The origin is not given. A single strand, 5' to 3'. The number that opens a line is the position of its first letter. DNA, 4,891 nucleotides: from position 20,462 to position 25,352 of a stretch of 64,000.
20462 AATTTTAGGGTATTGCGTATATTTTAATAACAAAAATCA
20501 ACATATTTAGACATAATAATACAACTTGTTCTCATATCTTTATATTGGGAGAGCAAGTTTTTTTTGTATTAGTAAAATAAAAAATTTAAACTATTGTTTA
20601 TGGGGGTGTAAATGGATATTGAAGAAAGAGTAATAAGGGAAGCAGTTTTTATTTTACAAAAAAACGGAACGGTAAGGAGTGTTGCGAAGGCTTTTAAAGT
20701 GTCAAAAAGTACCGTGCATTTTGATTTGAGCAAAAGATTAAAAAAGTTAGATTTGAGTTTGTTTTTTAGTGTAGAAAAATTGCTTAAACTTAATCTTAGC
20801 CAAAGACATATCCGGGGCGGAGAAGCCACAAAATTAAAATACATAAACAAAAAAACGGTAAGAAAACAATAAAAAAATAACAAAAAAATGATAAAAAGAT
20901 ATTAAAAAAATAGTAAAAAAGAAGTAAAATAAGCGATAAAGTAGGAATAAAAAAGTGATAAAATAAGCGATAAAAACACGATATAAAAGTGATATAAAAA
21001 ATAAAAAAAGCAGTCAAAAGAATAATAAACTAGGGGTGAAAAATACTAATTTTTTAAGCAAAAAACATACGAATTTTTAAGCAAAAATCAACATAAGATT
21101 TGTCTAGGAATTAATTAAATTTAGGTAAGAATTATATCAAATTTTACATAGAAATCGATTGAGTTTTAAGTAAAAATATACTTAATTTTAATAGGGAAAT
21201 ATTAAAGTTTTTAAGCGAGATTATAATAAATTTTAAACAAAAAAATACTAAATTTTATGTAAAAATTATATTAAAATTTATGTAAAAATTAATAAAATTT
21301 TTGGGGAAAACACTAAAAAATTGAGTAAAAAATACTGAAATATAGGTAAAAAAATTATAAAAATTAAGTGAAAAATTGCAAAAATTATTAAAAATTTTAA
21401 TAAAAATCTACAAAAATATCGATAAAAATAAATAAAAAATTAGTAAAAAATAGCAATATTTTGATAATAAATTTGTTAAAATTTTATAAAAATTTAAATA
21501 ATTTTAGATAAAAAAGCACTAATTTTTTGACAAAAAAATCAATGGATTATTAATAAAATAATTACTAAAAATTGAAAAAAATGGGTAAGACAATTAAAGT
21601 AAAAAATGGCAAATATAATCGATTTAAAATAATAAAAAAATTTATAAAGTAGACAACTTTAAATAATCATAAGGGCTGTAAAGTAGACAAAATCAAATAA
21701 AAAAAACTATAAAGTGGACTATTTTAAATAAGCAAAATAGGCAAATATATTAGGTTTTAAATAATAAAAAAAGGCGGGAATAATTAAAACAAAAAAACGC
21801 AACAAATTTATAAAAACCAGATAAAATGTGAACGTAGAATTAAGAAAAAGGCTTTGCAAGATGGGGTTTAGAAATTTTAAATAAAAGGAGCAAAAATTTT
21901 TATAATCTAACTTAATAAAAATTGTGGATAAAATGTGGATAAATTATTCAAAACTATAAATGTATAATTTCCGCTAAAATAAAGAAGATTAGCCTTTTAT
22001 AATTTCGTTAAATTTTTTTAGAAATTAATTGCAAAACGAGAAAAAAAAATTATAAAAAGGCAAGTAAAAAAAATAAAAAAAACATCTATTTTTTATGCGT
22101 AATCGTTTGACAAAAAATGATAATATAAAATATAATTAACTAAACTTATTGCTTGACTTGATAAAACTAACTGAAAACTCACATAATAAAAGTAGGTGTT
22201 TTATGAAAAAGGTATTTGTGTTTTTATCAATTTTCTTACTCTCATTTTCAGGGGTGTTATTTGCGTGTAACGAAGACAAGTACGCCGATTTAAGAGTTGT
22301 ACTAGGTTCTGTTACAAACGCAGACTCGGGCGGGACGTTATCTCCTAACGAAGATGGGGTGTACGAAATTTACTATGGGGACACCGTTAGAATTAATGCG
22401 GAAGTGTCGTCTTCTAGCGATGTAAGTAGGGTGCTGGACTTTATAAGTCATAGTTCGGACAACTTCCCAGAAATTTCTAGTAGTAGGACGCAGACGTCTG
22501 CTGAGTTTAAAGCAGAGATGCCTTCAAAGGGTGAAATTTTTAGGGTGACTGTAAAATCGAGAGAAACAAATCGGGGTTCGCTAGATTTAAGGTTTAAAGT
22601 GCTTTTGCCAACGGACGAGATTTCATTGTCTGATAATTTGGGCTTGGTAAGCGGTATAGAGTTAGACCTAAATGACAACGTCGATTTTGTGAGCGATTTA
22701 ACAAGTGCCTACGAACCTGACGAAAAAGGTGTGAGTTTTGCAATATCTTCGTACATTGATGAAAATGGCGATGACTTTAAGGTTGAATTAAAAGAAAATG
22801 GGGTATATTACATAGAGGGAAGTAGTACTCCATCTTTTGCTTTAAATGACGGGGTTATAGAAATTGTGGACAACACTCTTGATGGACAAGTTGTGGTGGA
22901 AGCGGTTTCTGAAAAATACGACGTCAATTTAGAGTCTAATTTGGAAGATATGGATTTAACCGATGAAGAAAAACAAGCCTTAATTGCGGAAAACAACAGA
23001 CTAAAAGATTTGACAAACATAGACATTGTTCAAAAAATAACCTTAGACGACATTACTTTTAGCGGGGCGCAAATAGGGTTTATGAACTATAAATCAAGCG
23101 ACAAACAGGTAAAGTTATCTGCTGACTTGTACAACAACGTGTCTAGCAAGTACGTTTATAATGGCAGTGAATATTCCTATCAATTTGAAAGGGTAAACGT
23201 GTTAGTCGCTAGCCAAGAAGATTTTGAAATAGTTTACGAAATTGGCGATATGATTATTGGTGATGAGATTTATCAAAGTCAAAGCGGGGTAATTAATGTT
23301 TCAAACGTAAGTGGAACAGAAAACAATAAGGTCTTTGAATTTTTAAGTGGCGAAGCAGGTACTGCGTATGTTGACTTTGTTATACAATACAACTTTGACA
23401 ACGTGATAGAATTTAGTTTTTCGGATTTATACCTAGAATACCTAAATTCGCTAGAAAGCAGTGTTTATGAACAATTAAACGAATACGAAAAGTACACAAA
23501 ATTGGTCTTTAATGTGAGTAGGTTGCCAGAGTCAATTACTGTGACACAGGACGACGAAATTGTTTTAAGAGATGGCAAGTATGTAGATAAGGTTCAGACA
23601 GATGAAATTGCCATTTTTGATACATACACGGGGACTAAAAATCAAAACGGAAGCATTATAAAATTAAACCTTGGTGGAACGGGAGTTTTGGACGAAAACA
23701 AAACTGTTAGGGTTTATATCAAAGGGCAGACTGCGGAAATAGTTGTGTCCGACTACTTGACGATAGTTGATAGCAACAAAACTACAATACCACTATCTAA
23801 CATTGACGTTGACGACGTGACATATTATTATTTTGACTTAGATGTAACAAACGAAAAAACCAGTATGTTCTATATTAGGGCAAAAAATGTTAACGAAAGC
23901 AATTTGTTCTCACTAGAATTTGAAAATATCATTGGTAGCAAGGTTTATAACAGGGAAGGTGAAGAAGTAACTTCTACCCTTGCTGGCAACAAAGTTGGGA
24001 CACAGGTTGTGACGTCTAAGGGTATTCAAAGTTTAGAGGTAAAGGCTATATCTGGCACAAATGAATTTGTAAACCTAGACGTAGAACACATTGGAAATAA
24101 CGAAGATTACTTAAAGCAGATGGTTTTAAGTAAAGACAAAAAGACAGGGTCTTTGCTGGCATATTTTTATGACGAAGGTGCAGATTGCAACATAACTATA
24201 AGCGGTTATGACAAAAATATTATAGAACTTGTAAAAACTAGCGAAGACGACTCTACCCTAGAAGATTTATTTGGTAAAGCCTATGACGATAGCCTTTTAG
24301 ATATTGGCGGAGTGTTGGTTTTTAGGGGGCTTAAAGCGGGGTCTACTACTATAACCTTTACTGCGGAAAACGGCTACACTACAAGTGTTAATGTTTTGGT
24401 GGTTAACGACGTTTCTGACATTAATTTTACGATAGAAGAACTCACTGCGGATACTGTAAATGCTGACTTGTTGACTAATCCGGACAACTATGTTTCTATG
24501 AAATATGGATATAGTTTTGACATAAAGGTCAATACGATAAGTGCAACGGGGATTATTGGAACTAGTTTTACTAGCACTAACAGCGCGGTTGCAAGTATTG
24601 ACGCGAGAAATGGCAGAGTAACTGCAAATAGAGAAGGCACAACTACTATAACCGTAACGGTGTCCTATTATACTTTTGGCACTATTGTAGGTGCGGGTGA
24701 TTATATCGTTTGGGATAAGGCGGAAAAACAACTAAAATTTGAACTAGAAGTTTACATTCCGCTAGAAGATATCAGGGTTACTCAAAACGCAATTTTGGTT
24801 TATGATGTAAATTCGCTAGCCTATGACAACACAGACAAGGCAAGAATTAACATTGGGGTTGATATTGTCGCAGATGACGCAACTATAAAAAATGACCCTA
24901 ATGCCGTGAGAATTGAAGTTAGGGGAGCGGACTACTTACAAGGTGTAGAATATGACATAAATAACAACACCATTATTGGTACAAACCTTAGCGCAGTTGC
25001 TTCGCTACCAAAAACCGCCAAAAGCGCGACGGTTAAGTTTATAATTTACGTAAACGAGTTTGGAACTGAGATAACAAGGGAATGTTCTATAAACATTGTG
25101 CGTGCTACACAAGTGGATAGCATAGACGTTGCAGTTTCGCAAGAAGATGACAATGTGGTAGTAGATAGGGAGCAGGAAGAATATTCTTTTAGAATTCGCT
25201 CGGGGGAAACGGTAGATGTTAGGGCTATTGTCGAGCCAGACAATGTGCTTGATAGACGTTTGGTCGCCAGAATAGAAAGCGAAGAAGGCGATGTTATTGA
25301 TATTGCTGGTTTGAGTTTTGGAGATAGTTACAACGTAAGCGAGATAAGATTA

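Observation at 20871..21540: Hundreds of bp of helically phased A-tracts (period ~11 bp) between spoIIID and the giant gene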

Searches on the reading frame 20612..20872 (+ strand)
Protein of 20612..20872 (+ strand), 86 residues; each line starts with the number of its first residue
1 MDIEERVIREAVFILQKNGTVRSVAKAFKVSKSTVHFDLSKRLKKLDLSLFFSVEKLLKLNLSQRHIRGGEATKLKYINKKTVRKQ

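Call 12: search_protein_families(library=pfam, proteins=[window:20612-20872:+])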
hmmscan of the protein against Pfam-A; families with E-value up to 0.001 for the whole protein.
window:20612-20872:+ (86 aa): 1 family
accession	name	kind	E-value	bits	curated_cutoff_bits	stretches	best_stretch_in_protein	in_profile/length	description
PF12116.14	SpoIIID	-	7.5e-27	93.7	27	1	3-80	4-81/82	Stage III sporulation protein D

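Call 13: find_encoding_contigs(protein=window:20612-20872:+, flank=10000, max_places=10)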
Protein window:20612-20872:+ (86 aa): 21 contigs read that carry it; 10 places shown.
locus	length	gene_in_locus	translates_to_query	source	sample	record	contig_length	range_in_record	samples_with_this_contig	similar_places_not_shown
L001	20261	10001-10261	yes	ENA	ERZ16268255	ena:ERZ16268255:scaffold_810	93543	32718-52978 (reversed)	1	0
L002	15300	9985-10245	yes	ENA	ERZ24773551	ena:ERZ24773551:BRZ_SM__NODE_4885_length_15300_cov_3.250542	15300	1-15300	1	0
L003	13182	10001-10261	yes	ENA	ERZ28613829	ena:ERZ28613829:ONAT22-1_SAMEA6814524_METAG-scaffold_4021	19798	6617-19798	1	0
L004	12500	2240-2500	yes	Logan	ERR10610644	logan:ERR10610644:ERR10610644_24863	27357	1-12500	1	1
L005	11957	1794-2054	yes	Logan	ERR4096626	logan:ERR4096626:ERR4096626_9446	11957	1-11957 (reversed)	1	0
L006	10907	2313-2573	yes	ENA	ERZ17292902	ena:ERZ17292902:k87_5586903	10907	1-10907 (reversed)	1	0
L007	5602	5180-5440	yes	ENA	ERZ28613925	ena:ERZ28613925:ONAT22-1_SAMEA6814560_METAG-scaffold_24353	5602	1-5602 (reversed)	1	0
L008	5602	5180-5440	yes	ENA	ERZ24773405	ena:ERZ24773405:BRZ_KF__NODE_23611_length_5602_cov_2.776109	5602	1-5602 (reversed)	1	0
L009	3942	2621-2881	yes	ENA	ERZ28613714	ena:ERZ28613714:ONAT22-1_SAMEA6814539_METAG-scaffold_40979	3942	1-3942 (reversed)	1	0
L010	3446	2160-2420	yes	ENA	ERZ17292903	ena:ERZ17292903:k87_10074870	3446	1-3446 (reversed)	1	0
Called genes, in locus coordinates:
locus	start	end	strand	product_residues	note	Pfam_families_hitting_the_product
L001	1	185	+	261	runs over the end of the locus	PF00132:Hexapep (faint), PF25087:GMPPB_C (faint)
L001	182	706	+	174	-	PF01195:Pept_tRNA_hydro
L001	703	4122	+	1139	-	PF17757:UvrB_inter, PF02559:CarD_TRCF_RID, PF00270:DEAD, PF00271:Helicase_C, PF03461:TRCF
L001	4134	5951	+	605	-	-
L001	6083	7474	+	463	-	PF03706:LPG_synthase_TM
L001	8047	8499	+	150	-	-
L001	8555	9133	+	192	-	PF01551:Peptidase_M23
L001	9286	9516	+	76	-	PF14573:PP-binding_2 (weak), PF00550:PP-binding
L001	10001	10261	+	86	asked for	PF12116:SpoIIID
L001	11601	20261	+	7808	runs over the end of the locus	PF02368:Big_2 (weak)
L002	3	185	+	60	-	?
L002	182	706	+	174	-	PF01195:Pept_tRNA_hydro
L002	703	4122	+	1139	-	PF17757:UvrB_inter, PF02559:CarD_TRCF_RID, PF00270:DEAD, PF00271:Helicase_C, PF03461:TRCF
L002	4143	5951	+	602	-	-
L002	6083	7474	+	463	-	PF03706:LPG_synthase_TM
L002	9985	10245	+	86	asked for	PF12116:SpoIIID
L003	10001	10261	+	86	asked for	PF12116:SpoIIID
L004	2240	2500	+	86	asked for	PF12116:SpoIIID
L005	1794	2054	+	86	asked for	PF12116:SpoIIID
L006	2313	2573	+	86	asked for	PF12116:SpoIIID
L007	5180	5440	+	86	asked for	PF12116:SpoIIID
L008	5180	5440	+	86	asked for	PF12116:SpoIIID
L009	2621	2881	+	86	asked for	PF12116:SpoIIID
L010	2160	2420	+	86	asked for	PF12116:SpoIIID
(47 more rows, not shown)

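Call 16: find_related_loci(query=window:20612-20872:+, collection=genome_contigs, flank=6000)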
Query window:20612-20872:+ (86 aa) in genome_contigs; peptide patterns used: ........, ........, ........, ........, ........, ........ (x = any residue, [..] = any of these).
543 stretches matched a pattern; 23 encode a relative of the query (tblastn E <= 1e-3); 23 distinct loci.
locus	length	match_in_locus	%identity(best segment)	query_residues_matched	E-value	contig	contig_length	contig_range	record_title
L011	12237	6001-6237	76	2-80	3e-35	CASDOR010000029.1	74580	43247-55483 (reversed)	uncultured Christensenella sp. isolate SI.A89.metabat-bins.32 genome assembly, contig: SI.A89.metabat-bins.32.fa_k141_52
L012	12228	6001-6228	70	2-77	3e-29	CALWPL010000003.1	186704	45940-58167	MAG: uncultured Clostridia bacterium isolate BRZ_E__bin128 genome assembly, contig: BRZ_E__NODE_54_length_186704_cov_9.5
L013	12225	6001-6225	68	3-77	2e-27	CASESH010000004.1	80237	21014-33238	uncultured Christensenella sp. isolate CO.B22.metabat-bins.104 genome assembly, contig: CO.B22.metabat-bins.104.fa_k141_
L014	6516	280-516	65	1-79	3e-27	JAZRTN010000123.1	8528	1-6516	MAG: Clostridia bacterium isolate T1900045342_YK20190032.MAGScoT_cleanbin_000016 SGB_6659_k141_613635, whole genome shot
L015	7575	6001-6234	68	1-78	1e-30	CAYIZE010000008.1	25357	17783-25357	MAG TPA_asm: uncultured Christensenella sp. isolate ERP122455_co2_49 genome assembly, contig: NODE_312_length_25357_cov_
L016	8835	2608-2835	62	2-77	7e-27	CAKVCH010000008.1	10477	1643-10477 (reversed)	MAG: uncultured Clostridia bacterium isolate REFINED_METABAT215_TOP10_CONTIGS_1500_ASSEMBLY_K77_MERGED__Hadza_MoBio_hadz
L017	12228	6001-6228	62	2-77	8e-27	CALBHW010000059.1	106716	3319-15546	MAG TPA_asm: uncultured Clostridia bacterium isolate SRR1747054_bin.4_CONCOCT_v1.1_MAG genome assembly, contig: ERZ80828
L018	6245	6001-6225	63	3-77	3e-26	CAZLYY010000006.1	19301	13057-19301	MAG TPA_asm: uncultured Christensenella sp. isolate binchicken_co354_253 genome assembly, contig: NODE_2937_length_19301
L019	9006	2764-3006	54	3-83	1e-24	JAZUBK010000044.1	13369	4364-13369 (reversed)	MAG: Clostridia bacterium isolate T1900045317_YK20190006.MAGScoT_cleanbin_000037 SGB_6316_k141_467517, whole genome shot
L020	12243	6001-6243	56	1-81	2e-24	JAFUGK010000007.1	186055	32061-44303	MAG: Clostridia bacterium isolate RGIG4471 Roe_deer_Omasum-5__c2212, whole genome shotgun sequence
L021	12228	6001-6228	54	3-78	4e-24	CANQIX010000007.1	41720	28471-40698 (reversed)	MAG: uncultured Clostridia bacterium isolate Lapin-027__bin36 genome assembly, contig: Lapin-027__NODE_668_length_41720_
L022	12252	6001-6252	62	1-84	4e-23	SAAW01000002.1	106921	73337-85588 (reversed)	MAG: Clostridia bacterium isolate INTA.CYC.065 contig-100_87, whole genome shotgun sequence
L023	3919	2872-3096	51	3-77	1e-22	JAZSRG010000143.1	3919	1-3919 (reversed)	MAG: Clostridia bacterium isolate T1900044538_TS20190004.MAGScoT_cleanbin_000019 SGB_37_k141_1798028, whole genome shotg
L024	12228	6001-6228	54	3-78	1e-22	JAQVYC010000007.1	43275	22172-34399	MAG: Clostridia bacterium isolate STF2_140 NODE_1721_length_43275_cov_10.796144_Sandtown_F2, whole genome shotgun sequen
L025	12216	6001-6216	61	6-77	2e-22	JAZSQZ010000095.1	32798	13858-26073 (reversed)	MAG: Clostridia bacterium isolate T1900044540_TS20190006.MAGScoT_cleanbin_000028 SGB_59_k141_157551, whole genome shotgu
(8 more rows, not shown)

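Call 70: search_solved_structures(query=window:20612-20872:+, show_alignments=1)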
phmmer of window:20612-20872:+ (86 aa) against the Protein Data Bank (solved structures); distinct sequences matched with E-value up to 0.001: 1.
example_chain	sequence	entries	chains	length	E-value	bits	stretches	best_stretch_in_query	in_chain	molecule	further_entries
2l0k_A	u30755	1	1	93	7.2e-17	64.6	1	3-79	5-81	Stage III sporulation protein D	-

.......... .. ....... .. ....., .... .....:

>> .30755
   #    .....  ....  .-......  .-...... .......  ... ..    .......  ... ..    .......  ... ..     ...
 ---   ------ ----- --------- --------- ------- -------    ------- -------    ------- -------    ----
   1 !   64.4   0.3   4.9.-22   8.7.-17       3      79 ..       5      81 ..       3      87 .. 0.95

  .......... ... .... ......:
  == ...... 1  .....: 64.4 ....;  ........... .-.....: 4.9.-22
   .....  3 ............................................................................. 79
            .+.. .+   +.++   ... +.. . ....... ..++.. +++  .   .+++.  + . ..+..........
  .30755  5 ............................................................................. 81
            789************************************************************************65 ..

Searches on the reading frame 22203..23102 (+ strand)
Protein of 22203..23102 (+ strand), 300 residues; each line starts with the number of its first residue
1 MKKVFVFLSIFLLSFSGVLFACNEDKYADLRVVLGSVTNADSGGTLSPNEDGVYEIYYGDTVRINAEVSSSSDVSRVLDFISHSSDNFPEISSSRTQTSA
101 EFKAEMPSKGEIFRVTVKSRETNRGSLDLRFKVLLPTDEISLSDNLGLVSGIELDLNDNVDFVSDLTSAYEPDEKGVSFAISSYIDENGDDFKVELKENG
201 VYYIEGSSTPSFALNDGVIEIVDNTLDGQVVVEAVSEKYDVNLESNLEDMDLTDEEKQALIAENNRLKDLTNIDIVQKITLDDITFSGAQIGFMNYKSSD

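Call 46: find_related_loci(query=A3, collection=metagenome_contigs, flank=3500)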
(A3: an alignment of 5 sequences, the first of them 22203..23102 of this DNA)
Query A3 (300 aa) in metagenome_contigs; peptide patterns used: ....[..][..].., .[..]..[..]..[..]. (x = any residue, [..] = any of these).
600 stretches matched a pattern, but none encodes a relative of the query by tblastn (E <= 1e-3).

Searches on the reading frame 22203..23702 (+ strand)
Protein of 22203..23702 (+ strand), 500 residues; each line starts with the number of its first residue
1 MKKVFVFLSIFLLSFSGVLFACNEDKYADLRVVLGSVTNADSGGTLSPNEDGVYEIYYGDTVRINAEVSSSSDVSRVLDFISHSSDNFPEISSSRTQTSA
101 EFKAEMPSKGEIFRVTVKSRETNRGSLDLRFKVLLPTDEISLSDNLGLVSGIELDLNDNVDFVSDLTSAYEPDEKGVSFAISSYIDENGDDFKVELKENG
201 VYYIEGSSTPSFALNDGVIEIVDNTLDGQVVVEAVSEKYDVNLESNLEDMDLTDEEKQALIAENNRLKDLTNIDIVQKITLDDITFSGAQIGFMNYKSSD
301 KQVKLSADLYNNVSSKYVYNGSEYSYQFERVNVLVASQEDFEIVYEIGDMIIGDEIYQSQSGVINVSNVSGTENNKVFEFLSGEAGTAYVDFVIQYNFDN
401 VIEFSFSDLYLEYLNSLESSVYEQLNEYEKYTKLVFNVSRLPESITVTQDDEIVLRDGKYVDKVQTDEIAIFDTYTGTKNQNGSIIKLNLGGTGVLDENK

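Call 47: find_homologous_proteins(query=window:22203-23702:+, max_evalue=0.00001)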
Query window:22203-23702:+ (500 aa): 2 proteins with E <= 0.00001 among 8000 candidates.
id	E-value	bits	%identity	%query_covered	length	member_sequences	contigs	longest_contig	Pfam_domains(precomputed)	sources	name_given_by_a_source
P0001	1.6e-151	524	55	100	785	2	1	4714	-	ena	-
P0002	1.9e-72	263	59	47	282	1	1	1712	-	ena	-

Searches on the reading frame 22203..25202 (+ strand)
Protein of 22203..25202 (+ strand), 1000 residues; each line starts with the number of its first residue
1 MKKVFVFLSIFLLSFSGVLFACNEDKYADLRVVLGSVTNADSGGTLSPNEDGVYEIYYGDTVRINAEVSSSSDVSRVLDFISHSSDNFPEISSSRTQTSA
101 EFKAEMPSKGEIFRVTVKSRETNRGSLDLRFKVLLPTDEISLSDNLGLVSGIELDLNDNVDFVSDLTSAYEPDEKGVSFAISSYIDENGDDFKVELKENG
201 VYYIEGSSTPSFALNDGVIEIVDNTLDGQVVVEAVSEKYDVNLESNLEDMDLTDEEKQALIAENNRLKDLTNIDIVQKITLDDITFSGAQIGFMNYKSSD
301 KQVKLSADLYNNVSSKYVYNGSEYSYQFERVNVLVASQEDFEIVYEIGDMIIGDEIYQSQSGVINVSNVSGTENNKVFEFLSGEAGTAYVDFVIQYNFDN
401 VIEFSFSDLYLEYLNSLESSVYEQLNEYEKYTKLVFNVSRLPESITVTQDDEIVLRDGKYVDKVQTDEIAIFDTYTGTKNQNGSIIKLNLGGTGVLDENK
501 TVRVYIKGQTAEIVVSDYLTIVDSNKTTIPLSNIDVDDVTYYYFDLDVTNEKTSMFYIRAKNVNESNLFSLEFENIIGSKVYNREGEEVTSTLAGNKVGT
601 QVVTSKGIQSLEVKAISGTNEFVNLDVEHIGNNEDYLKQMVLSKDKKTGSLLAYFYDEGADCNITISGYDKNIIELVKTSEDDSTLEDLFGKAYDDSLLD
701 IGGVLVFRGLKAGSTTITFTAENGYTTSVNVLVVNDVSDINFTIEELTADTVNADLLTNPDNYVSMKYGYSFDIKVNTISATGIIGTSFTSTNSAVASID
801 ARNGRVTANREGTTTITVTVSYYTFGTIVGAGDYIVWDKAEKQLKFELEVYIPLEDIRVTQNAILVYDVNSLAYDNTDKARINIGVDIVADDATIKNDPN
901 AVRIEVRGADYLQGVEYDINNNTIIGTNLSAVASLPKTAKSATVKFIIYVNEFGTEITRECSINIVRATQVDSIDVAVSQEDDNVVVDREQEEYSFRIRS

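Call 12: search_protein_families(library=pfam, proteins=[window:22203-25202:+])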
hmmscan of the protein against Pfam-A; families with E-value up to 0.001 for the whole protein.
window:22203-25202:+ (1000 aa): 1 family
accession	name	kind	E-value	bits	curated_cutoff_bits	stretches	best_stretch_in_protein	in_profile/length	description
PF02368.24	Big_2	-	7.7e-08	32.6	22.8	1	764-821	12-69/79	Bacterial Ig-like domain (group 2)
